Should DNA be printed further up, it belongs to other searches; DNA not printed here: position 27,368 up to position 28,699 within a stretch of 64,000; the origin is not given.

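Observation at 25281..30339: Five-gene Hdr-like operon with sHdr-type gene order but a membrane-anchored terminal subunit and no recognisable thiol or sulfur-carrier partner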

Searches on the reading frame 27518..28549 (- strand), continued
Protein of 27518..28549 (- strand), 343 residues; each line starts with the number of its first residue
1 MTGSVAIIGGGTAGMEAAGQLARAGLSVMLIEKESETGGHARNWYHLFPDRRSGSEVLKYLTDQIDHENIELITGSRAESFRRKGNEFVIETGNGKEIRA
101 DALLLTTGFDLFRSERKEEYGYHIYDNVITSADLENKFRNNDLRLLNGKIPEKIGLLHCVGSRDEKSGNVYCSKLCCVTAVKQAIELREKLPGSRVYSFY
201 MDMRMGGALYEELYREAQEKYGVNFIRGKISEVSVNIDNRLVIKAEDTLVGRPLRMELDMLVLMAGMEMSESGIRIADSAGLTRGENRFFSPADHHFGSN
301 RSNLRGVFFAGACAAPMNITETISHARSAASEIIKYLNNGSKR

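Call 30: find_encoding_contigs(protein=P0249, flank=8000, max_places=2)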
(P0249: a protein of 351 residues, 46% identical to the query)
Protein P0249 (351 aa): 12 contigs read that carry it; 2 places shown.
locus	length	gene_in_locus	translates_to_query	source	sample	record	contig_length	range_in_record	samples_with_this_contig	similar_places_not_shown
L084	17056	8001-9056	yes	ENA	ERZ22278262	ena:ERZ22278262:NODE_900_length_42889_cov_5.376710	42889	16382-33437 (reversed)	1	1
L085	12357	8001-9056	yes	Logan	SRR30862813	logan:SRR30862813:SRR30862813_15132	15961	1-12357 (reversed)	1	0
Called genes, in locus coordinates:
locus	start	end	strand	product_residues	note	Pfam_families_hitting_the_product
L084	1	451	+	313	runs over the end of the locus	PF12849:PBP_like_2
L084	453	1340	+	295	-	PF00528:BPD_transp_1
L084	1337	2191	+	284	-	PF00528:BPD_transp_1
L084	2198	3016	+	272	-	PF00005:ABC_tran, PF13304:AAA_21 (faint)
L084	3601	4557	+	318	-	PF07730:HisKA_3, PF02518:HATPase_c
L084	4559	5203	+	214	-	PF00072:Response_reg, PF00196:GerE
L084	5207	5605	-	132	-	-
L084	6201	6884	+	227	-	PF13484:Fer4_16 (faint), PF13183:Fer4_8, PF13187:Fer4_9 (weak), PF13534:Fer4_17 (weak)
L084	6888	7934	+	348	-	PF02754:CCG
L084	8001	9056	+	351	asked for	PF00070:Pyr_redox (faint), PF00890:FAD_binding_2 (faint), PF01134:GIDA (faint), PF01494:FAD_binding_3 (weak), PF03486:HI0933_like (weak), PF07992:Pyr_redox_2, PF13450:NAD_binding_8, PF03486:HI0933_like (weak), +3 more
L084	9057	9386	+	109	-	PF13746:Fer4_18 (faint), PF00037:Fer4 (faint), PF12797:Fer4_2 (faint), PF13183:Fer4_8, PF14697:Fer4_21 (faint), PF12838:Fer4_7, PF13187:Fer4_9, PF13534:Fer4_17 (weak)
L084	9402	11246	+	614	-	PF12838:Fer4_7 (weak), PF13183:Fer4_8, PF02754:CCG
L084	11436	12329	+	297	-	PF00701:DHDPS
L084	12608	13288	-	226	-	PF21347:DUF3108_like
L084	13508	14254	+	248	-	PF00881:Nitroreductase, PF14512:TM1586_NiRdase (faint)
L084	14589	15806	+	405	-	PF00079:Serpin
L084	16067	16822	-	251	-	PF00106:adh_short, PF01370:Epimerase (faint), PF08659:KR, PF13561:adh_short_C2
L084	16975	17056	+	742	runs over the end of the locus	PF18072:FGAR-AT_linker, PF00586:AIRS, PF02769:AIRS_C, PF00586:AIRS, PF02769:AIRS_C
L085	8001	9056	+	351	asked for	PF00070:Pyr_redox (faint), PF00890:FAD_binding_2 (faint), PF01134:GIDA (faint), PF01494:FAD_binding_3 (weak), PF03486:HI0933_like (weak), PF07992:Pyr_redox_2, PF13450:NAD_binding_8, PF03486:HI0933_like (weak), +3 more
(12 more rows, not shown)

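Call 33: find_encoding_contigs(protein=P0253, flank=7000, max_places=1)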
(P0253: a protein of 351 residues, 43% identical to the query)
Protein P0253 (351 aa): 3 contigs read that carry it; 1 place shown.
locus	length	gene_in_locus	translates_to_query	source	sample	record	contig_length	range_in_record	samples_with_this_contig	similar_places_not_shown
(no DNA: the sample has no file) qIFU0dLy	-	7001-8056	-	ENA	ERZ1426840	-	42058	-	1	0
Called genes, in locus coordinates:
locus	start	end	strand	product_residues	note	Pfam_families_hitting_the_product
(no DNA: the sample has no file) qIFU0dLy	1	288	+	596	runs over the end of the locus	PF00654:Voltage_CLC, PF00571:CBS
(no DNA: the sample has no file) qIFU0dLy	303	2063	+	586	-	PF00654:Voltage_CLC, PF00571:CBS (weak)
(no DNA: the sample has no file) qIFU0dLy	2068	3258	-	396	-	PF18911:PKD_4, PF00801:PKD (weak), PF09603:Fib_succ_major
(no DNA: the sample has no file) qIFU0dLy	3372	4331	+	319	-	PF07730:HisKA_3, PF02518:HATPase_c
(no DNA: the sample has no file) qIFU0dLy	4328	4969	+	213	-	PF00072:Response_reg, PF00196:GerE, PF08281:Sigma70_r4_2 (weak)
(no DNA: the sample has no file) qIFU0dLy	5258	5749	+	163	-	-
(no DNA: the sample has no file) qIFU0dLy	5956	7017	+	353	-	PF02754:CCG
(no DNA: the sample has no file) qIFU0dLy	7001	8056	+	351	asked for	PF13738:Pyr_redox_3 (weak), PF01266:DAO (faint), PF03486:HI0933_like (faint), PF07992:Pyr_redox_2, PF13450:NAD_binding_8 (weak), PF13454:NAD_binding_9 (faint)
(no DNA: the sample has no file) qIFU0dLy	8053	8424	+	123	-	PF12797:Fer4_2 (faint), PF13237:Fer4_10 (faint), PF00037:Fer4 (faint), PF12800:Fer4_4 (faint), PF13183:Fer4_8, PF12838:Fer4_7 (weak), PF13187:Fer4_9 (weak), PF13534:Fer4_17, +1 more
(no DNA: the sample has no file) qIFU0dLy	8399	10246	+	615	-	PF12838:Fer4_7 (weak), PF13183:Fer4_8, PF13187:Fer4_9 (weak), PF13237:Fer4_10 (weak), PF02754:CCG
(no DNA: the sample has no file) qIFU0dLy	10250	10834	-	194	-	PF00127:Copper-bind (faint), PF18962:Por_Secre_tail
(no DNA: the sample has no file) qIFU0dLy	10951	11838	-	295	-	PF01641:SelR, PF01625:PMSR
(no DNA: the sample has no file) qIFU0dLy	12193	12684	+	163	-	-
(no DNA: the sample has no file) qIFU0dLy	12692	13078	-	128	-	PF00027:cNMP_binding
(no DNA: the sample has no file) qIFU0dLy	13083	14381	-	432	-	PF01266:DAO (faint)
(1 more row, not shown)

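Call 34: find_encoding_contigs(protein=P0264, flank=7000, max_places=1)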
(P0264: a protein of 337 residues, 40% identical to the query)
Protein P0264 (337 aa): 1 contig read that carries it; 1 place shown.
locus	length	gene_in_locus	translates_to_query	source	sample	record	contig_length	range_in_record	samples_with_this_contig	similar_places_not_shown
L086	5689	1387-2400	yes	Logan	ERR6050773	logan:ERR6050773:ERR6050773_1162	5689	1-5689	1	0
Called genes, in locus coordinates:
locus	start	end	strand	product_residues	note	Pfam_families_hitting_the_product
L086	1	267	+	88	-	?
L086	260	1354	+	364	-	PF02754:CCG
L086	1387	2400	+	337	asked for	PF00890:FAD_binding_2 (weak), PF03486:HI0933_like (faint), PF07992:Pyr_redox_2, PF12831:FAD_oxidored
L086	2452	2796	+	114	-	PF17179:Fer4_22 (faint), PF25160:LdpA_Fe-S-bd (faint), PF13237:Fer4_10 (faint), PF12797:Fer4_2 (faint), PF13183:Fer4_8, PF12838:Fer4_7 (weak), PF13187:Fer4_9, PF13534:Fer4_17, +2 more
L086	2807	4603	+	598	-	PF13183:Fer4_8 (weak), PF13534:Fer4_17 (weak), PF02754:CCG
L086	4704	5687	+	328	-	?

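Call 35: find_encoding_contigs(protein=P0356, flank=9000, max_places=1)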
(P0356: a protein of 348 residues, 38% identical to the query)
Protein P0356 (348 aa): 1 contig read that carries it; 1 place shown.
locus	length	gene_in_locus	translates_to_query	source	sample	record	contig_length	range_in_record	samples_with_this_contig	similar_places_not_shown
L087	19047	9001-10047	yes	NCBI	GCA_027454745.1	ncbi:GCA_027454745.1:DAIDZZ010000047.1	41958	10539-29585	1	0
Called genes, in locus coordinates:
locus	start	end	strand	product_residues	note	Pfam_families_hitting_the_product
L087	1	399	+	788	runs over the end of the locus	PF09137:Glucodextran_N, PF00723:Glyco_hydro_15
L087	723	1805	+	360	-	PF25917:BSH_RND (weak), PF25919:BSH_CusB (weak), PF25973:BSH_CzcB (faint), PF25876:HH_MFP_RND (weak), PF25893:HH_CzcB (weak), PF25967:RND-MFP_C (weak), PF25989:YknX_C (weak)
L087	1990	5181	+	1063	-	PF00873:ACR_tran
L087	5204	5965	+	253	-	PF00378:ECH_1, PF16113:ECH_2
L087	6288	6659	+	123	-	PF12840:HTH_20 (weak), PF01022:HTH_5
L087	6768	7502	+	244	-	PF13237:Fer4_10 (weak), PF13183:Fer4_8, PF13187:Fer4_9 (weak), PF13534:Fer4_17 (weak)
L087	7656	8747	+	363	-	PF02754:CCG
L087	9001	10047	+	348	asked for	PF00070:Pyr_redox (faint), PF00890:FAD_binding_2 (weak), PF01266:DAO (weak), PF03486:HI0933_like (faint), PF07992:Pyr_redox_2, PF12831:FAD_oxidored, PF13450:NAD_binding_8, PF13738:Pyr_redox_3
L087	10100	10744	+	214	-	PF12838:Fer4_7 (faint), PF13183:Fer4_8, PF13187:Fer4_9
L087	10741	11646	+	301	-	PF02754:CCG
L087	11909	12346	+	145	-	PF01597:GCV_H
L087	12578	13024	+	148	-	PF01597:GCV_H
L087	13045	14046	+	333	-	PF04055:Radical_SAM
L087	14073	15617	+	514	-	PF21948:LplA-B_cat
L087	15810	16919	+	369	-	PF04055:Radical_SAM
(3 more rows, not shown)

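Call 50: find_encoding_contigs(protein=P0378, flank=7000, max_places=1)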
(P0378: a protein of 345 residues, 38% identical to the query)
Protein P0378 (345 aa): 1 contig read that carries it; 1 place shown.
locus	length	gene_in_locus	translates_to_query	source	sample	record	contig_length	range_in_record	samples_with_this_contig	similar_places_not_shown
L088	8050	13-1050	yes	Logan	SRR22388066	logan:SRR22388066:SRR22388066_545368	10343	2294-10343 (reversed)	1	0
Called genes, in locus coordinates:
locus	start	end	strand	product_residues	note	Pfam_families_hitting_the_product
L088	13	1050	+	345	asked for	PF00890:FAD_binding_2 (weak), PF01266:DAO (weak), PF03486:HI0933_like (faint), PF07992:Pyr_redox_2, PF12831:FAD_oxidored, PF13450:NAD_binding_8 (weak), PF13738:Pyr_redox_3 (weak)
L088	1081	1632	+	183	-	PF13183:Fer4_8, PF13187:Fer4_9, PF13534:Fer4_17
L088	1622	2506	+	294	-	PF02754:CCG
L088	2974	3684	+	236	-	PF00027:cNMP_binding, PF13545:HTH_Crp_2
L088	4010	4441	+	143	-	-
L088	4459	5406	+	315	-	PF01925:TauE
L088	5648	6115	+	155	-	PF25160:LdpA_Fe-S-bd (faint), PF12837:Fer4_6 (faint), PF12838:Fer4_7 (faint), PF13187:Fer4_9 (faint), PF13247:Fer4_11, PF00037:Fer4 (weak)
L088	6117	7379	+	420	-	PF07992:Pyr_redox_2, PF00070:Pyr_redox, PF18267:Rubredoxin_C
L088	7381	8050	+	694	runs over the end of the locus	PF04879:Molybdop_Fe4S4, PF00384:Molybdopterin, PF01568:Molydop_binding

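Call 51: find_encoding_contigs(protein=P0284, flank=7000, max_places=1)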
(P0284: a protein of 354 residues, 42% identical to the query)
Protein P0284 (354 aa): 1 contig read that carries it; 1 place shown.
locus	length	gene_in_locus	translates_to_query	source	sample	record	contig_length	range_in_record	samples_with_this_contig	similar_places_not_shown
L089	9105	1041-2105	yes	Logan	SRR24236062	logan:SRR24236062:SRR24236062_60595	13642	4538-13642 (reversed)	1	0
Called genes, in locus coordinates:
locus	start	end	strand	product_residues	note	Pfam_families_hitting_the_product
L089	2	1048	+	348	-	?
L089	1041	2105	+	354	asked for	PF01266:DAO (faint), PF03486:HI0933_like (faint), PF07992:Pyr_redox_2 (weak), PF13450:NAD_binding_8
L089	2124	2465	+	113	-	PF13484:Fer4_16 (faint), PF13183:Fer4_8 (faint), PF13187:Fer4_9 (faint), PF13534:Fer4_17 (faint), PF13237:Fer4_10 (faint)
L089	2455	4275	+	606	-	PF00037:Fer4 (faint), PF12797:Fer4_2 (faint), PF12838:Fer4_7 (weak), PF13183:Fer4_8 (weak), PF13237:Fer4_10 (faint), PF13534:Fer4_17 (weak), PF02754:CCG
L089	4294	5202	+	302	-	PF00528:BPD_transp_1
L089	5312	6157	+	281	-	PF00528:BPD_transp_1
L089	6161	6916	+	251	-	PF13476:AAA_23 (weak), PF00005:ABC_tran, PF13304:AAA_21 (faint)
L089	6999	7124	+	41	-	-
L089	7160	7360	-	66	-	-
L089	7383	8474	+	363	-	PF02275:CBAH, PF03417:AAT (faint)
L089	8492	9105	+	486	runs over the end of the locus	PF01011:PQQ (faint), PF13570:Beta-prop_ACSF4, PF13360:PQQ_2, PF13570:Beta-prop_ACSF4, PF13360:PQQ_2, PF13570:Beta-prop_ACSF4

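Call 64: list_cluster_members(proteins=[P0356, P0264, P0284, P0378, P0298, P0271, P0309, P0257, P0269, P0259])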
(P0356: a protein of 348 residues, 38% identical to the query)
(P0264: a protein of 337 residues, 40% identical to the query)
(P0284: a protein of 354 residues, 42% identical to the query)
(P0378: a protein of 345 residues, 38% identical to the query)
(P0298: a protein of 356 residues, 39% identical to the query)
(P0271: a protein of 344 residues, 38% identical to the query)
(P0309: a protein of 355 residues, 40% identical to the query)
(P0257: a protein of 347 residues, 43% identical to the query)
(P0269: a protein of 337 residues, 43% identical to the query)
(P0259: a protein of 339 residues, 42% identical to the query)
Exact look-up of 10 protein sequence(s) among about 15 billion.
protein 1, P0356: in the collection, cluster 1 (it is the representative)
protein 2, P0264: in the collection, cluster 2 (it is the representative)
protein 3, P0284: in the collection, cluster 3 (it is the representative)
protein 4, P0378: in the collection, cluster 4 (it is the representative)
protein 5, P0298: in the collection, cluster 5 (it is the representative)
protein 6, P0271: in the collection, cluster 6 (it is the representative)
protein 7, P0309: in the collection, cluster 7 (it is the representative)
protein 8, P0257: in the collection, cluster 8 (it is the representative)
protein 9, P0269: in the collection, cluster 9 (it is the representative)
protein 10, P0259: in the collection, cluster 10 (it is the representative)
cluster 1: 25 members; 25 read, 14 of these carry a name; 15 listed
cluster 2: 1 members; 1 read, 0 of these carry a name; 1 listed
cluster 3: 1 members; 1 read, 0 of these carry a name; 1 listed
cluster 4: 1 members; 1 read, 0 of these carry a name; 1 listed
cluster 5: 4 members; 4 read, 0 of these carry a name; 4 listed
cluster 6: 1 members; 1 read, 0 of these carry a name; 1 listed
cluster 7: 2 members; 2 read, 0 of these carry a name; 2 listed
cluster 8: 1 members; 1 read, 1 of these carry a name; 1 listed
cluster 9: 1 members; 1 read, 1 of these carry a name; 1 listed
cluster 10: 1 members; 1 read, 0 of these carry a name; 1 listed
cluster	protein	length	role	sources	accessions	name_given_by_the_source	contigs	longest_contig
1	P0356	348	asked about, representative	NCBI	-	-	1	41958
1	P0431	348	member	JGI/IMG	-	heterodisulfide reductase subunit A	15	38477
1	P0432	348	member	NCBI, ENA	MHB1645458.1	MAG: CoB--CoM heterodisulfide reductase iron-sulfur subunit A family protein [bacterium]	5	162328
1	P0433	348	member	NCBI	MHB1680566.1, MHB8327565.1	MAG: CoB--CoM heterodisulfide reductase iron-sulfur subunit A family protein [bacterium]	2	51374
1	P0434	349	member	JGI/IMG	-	heterodisulfide reductase subunit A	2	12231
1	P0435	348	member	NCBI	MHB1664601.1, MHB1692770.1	MAG: CoB--CoM heterodisulfide reductase iron-sulfur subunit A family protein [bacterium]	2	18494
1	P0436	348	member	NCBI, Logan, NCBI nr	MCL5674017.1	MAG: FAD-dependent oxidoreductase [Deltaproteobacteria bacterium] | FAD-dependent oxidoreductase [Deltaproteobacteria bacterium]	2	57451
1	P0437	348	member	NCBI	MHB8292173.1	MAG: CoB--CoM heterodisulfide reductase iron-sulfur subunit A family protein [bacterium]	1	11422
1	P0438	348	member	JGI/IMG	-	heterodisulfide reductase subunit A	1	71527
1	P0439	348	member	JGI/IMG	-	heterodisulfide reductase subunit A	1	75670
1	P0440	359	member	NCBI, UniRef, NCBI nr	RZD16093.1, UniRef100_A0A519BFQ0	MAG: CoB--CoM heterodisulfide reductase iron-sulfur subunit A family protein [Candidatus ... | CoB--CoM heterodisulfide reductase iron-sulfur subunit A family protein n=1 ...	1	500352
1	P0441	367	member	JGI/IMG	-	heterodisulfide reductase subunit A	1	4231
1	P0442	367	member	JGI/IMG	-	heterodisulfide reductase subunit A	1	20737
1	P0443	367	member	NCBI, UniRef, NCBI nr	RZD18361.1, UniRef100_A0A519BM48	MAG: CoB--CoM heterodisulfide reductase iron-sulfur subunit A family protein [Candidatus ... | CoB--CoM heterodisulfide reductase iron-sulfur subunit A family protein n=1 ...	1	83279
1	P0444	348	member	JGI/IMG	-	heterodisulfide reductase subunit A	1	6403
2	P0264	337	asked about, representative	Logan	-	-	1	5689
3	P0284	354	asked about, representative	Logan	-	-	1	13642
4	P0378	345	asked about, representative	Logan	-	-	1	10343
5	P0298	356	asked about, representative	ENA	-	-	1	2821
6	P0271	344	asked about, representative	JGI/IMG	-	-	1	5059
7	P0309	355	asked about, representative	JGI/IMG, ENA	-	-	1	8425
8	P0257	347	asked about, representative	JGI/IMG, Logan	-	Heterodisulfide reductase, subunit A and related polyferredoxins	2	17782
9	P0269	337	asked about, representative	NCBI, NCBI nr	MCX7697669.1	MAG: FAD-dependent oxidoreductase [Bacteroidales bacterium] | FAD-dependent oxidoreductase [Bacteroidales bacterium]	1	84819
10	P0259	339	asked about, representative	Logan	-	-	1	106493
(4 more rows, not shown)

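Call 67: find_homologous_proteins(query=L084:9402-11246:+, max_evalue=1e-20)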
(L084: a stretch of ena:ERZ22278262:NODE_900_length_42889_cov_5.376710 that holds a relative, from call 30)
Query L084:9402-11246:+ (614 aa): 6426 proteins with E <= 1e-20 among 8000 candidates; the best 120 are listed.
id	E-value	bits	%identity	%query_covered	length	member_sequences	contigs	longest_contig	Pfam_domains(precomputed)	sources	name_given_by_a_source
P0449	0.0e+0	1340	91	100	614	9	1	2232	PF12838.13,PF13534.12,PF02754.22,PF13183.12,PF13187.12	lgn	-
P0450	0.0e+0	1154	77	100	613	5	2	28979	PF12797.13,PF12838.13,PF13534.12,PF02754.22,PF13237.12,PF13183.12,PF13187.12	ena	-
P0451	0.0e+0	1142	77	100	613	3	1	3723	PF12797.13,PF00037.33,PF12838.13,PF13534.12,PF02754.22,PF25160.2,PF13237.12,PF13183.12,PF13187.12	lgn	-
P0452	0.0e+0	1117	79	94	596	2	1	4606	PF12838.13,PF13534.12,PF02754.22,PF13237.12,PF13183.12,PF13187.12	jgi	jgi:Fe-S oxidoreductase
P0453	5.1e-284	962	67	96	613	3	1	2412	PF12838.13,PF13534.12,PF02754.22,PF25160.2,PF13237.12,PF13183.12,PF13187.12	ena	-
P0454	3.6e-283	959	65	97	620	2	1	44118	PF12838.13,PF13534.12,PF02754.22,PF13183.12,PF13187.12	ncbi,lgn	-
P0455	8.6e-261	885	77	78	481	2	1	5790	PF00037.33,PF12838.13,PF13534.12,PF02754.22,PF25160.2,PF13237.12,PF13183.12,PF13187.12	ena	-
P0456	2.3e-257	874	60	97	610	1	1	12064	PF12838.13,PF13534.12,PF02754.22,PF13183.12,PF13187.12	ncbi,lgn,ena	-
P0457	7.2e-255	865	60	97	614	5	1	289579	PF12797.13,PF00037.33,PF13484.12,PF12838.13,PF13534.12,PF02754.22,PF13237.12,PF13183.12,PF13187.12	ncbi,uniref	ncbi:(Fe-S)-binding protein [Geofilum sp. OHC36d9]|uniref:(Fe-S)-binding protein n=1 Tax=Geofilum sp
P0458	9.2e-254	862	60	97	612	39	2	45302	PF13484.12,PF12838.13,PF13534.12,PF02754.22,PF13237.12,PF13183.12,PF13187.12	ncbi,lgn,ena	-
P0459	3.2e-253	860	58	100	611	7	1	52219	PF13484.12,PF12838.13,PF13534.12,PF02754.22,PF13237.12,PF13183.12,PF13187.12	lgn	-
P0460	4.5e-253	859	60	96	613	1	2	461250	PF12838.13,PF13534.12,PF02754.22,PF13237.12,PF13183.12,PF13187.12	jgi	jgi:Fe-S oxidoreductase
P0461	1.4e-251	854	60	96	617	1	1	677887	PF13484.12,PF12838.13,PF02754.22,PF13183.12,PF13187.12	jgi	jgi:Fe-S oxidoreductase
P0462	1.3e-250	851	59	99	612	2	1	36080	PF00037.33,PF12838.13,PF13534.12,PF02754.22,PF13237.12,PF13183.12,PF13187.12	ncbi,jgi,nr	ncbi:MAG: (Fe-S)-binding protein [Cytophagaceae bacterium]|jgi:Fe-S oxidoreductase|nr:(Fe-S)-binding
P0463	1.6e-250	851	60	95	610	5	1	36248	PF12838.13,PF13534.12,PF02754.22,PF13183.12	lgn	-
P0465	2.2e-237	808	56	95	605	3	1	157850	PF12797.13,PF00037.33,PF12838.13,PF13534.12,PF02754.22,PF13237.12,PF13183.12,PF13187.12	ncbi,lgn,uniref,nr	ncbi:Fe-S oxidoreductase [Natronoflexus pectinivorans]|uniref:Fe-S oxidoreductase n=2 Tax=Natronofle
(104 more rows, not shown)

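Call 68: find_encoding_contigs(protein=P0465, flank=10000, max_places=1)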
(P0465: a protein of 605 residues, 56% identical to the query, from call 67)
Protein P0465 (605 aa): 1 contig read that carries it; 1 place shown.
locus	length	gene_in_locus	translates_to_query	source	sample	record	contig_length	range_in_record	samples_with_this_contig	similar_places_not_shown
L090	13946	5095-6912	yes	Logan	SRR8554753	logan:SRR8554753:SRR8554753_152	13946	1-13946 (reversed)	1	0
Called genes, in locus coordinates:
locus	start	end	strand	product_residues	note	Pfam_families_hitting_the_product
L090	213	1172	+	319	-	PF07730:HisKA_3 (weak), PF02518:HATPase_c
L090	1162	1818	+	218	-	PF00072:Response_reg, PF00196:GerE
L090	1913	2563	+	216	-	PF13237:Fer4_10 (faint), PF13183:Fer4_8, PF13187:Fer4_9 (faint), PF13534:Fer4_17 (weak)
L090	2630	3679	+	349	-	PF02754:CCG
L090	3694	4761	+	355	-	PF01134:GIDA (weak), PF01946:Thi4 (weak), PF03486:HI0933_like (weak), PF07992:Pyr_redox_2, PF12831:FAD_oxidored (weak), PF13450:NAD_binding_8, PF13738:Pyr_redox_3 (faint)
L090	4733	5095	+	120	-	PF12797:Fer4_2 (faint), PF13237:Fer4_10 (faint), PF00037:Fer4 (faint), PF12837:Fer4_6 (faint), PF13183:Fer4_8 (weak), PF12838:Fer4_7 (weak), PF13187:Fer4_9 (weak), PF13534:Fer4_17 (weak)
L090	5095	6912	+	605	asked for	PF12797:Fer4_2 (faint), PF00037:Fer4 (faint), PF12838:Fer4_7, PF13183:Fer4_8, PF13187:Fer4_9, PF13237:Fer4_10 (weak), PF13534:Fer4_17 (weak), PF02754:CCG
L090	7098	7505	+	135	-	-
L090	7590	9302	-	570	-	PF00251:Glyco_hydro_32N (faint), PF04616:Glyco_hydro_43, PF14200:RicinB_lectin_2, PF18962:Por_Secre_tail (weak)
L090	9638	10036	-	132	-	-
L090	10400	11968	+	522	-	PF01590:GAF, PF13185:GAF_2, PF00493:MCM (faint), PF00158:Sigma54_activat, PF14532:Sigma54_activ_2, PF07728:AAA_5 (weak), PF25601:AAA_lid_14, PF02954:HTH_8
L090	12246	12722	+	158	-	PF13673:Acetyltransf_10, PF00583:Acetyltransf_1, PF13420:Acetyltransf_4 (weak), PF13508:Acetyltransf_7, PF08445:FR47 (weak)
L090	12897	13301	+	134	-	-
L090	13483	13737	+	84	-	-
